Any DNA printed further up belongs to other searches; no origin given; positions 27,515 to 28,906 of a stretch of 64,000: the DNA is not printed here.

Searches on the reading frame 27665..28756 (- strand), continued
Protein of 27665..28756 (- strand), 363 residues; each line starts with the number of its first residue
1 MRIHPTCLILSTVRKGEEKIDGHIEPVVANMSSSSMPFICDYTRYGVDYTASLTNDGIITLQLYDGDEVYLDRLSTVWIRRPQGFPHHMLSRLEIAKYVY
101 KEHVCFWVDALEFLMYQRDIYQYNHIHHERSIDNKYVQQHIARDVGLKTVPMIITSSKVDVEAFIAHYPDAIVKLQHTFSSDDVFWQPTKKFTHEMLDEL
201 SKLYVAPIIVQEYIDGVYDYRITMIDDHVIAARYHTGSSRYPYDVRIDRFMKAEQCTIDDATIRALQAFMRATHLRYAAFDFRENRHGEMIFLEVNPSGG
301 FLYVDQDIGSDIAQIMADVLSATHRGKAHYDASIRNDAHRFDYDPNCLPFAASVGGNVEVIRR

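Call 89: search_protein_families(library=ncbifam, proteins=[L012:2858-3079:+, L009:6708-7004:+, L012:3165-4286:+, L009:7001-8059:+, L011:3489-4463:+], max_evalue=1)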
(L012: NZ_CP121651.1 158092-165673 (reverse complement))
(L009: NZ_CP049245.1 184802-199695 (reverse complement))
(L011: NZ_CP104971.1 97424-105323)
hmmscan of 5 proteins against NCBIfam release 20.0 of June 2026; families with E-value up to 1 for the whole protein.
L012:2858-3079:+ (73 aa): 0 families

L009:6708-7004:+ (98 aa): 0 families

L012:3165-4286:+ (373 aa): 6 families
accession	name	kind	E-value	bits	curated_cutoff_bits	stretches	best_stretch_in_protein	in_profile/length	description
TIGR04184.1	ATPgraspMvdD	equivalog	3e-48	164.6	475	1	3-323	1-320/321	MvdD family ATP-grasp ribosomal peptide maturase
TIGR04187.1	GRASP_SAV_5884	subfamily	1.2e-47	162.6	350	1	65-308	64-298/312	ATP-grasp ribosomal peptide maturase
TIGR04185.1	ATPgraspMvdC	equivalog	1.6e-47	162.2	425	1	14-308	13-303/318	MvdC family ATP-grasp ribosomal peptide maturase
TIGR04192.1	GRASP_w_spasm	equivalog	6.7e-26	91.4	230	1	126-305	127-302/318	grasp-with-spasm system ATP-grasp peptide maturase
TIGR00768.1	rimK_fam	subfamily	0.0013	18.1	143.4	1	134-302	96-257/276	RimK family alpha-L-glutamate ligase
NF040720.1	MptN_Meth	equivalog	0.026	13.6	350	1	237-298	205-267/291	tetrahydromethanopterin:alpha-L-glutamate ligase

L009:7001-8059:+ (352 aa): 7 families
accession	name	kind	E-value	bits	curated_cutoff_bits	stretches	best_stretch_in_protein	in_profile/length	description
TIGR04187.1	GRASP_SAV_5884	subfamily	1.3e-36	126.4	350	1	5-292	2-297/312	ATP-grasp ribosomal peptide maturase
TIGR04185.1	ATPgraspMvdC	equivalog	1.4e-28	100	425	1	6-287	2-297/318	MvdC family ATP-grasp ribosomal peptide maturase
TIGR04184.1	ATPgraspMvdD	equivalog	1.8e-26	93.1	475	1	5-293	1-305/321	MvdD family ATP-grasp ribosomal peptide maturase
TIGR04192.1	GRASP_w_spasm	equivalog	3e-06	26.8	230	1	175-289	184-301/318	grasp-with-spasm system ATP-grasp peptide maturase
TIGR00768.1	rimK_fam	subfamily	0.0001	21.8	143.4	1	111-288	76-258/276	RimK family alpha-L-glutamate ligase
NF005315.0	PRK06849.1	equivalog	0.00041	19.5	406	1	118-283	112-274/389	hypothetical protein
NF002563.0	PRK02186.1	subfamily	0.18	10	625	1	114-212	99-199/890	argininosuccinate lyase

L011:3489-4463:+ (324 aa): 8 families
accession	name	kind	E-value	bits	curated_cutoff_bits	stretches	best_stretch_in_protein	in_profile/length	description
TIGR04187.1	GRASP_SAV_5884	subfamily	3.5e-52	177.6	350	1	4-319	2-311/312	ATP-grasp ribosomal peptide maturase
TIGR04184.1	ATPgraspMvdD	equivalog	1.5e-47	162.4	475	1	5-320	2-320/321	MvdD family ATP-grasp ribosomal peptide maturase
TIGR04185.1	ATPgraspMvdC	equivalog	3.6e-36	124.9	425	1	6-320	3-317/318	MvdC family ATP-grasp ribosomal peptide maturase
TIGR04192.1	GRASP_w_spasm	equivalog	1.9e-16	60.3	230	1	63-319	55-318/318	grasp-with-spasm system ATP-grasp peptide maturase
TIGR00768.1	rimK_fam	subfamily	1.7e-09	37.5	143.4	1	105-316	56-273/276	RimK family alpha-L-glutamate ligase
TIGR02144.1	LysX_arch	equivalog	6e-06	25.6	275.6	1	147-317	98-273/281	lysine biosynthesis protein LysX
NF040720.1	MptN_Meth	equivalog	0.00018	20.7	350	1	146-295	111-266/291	tetrahydromethanopterin:alpha-L-glutamate ligase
NF005315.0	PRK06849.1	equivalog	0.09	11.8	406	1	139-217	119-197/389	hypothetical protein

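Call 98: search_protein_families(library=padloc, proteins=[window:27665-28756:-, L009:6708-7004:+, L009:7001-8059:+, L009:4862-6175:+, L009:8612-9307:+], max_evalue=0.01)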
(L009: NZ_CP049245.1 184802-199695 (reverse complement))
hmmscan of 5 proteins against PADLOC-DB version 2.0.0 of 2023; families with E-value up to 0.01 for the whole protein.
window:27665-28756:- (363 aa): 0 families

L009:6708-7004:+ (98 aa): 0 families

L009:7001-8059:+ (352 aa): 0 families

L009:4862-6175:+ (437 aa): 0 families

L009:8612-9307:+ (231 aa): 0 families

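Call 99: search_protein_families(library=phrogs, proteins=[window:27665-28756:-], max_evalue=0.01)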
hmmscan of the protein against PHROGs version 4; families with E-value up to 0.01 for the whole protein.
window:27665-28756:- (363 aa): 1 family
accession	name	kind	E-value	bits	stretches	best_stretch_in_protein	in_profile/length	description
phrog_2599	-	moron, auxiliary metabolic gene and host takeover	0.0019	18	1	191-301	177-290/708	ribosomal protein S6 glutaminyl transferase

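Call 103: find_related_loci(query=A7, collection=viral_contigs, flank=4000)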
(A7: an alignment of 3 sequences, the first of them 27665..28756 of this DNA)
Query A7 (363 aa) in viral_contigs; peptide patterns used: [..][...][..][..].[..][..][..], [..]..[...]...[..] (x = any residue, [..] = any of these).
90 stretches matched a pattern; 1 encode a relative of the query (tblastn E <= 1e-3); 1 distinct loci.
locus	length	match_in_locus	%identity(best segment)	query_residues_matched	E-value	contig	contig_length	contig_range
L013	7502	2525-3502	29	3-338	5e-43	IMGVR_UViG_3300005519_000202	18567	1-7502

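Call 111: find_related_loci(query=A10, collection=viral_contigs, flank=4000)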
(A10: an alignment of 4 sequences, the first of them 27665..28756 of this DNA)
Query A10 (363 aa) in viral_contigs; peptide patterns used: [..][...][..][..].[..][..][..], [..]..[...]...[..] (x = any residue, [..] = any of these).
90 stretches matched a pattern; 1 encode a relative of the query (tblastn E <= 1e-3); 1 distinct loci.
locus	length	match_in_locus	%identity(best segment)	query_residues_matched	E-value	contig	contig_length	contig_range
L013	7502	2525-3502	29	3-338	5e-43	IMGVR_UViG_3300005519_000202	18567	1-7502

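Call 112: find_related_loci(query=A9, collection=viral_contigs, flank=4000)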
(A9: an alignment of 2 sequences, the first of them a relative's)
Query A9 (98 aa) in viral_contigs; peptide patterns used: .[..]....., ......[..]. (x = any residue, [..] = any of these).
25 stretches matched a pattern; 1 encode a relative of the query (tblastn E <= 1e-3); 1 distinct loci.
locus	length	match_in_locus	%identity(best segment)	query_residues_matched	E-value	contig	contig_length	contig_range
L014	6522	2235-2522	72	1-96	5e-44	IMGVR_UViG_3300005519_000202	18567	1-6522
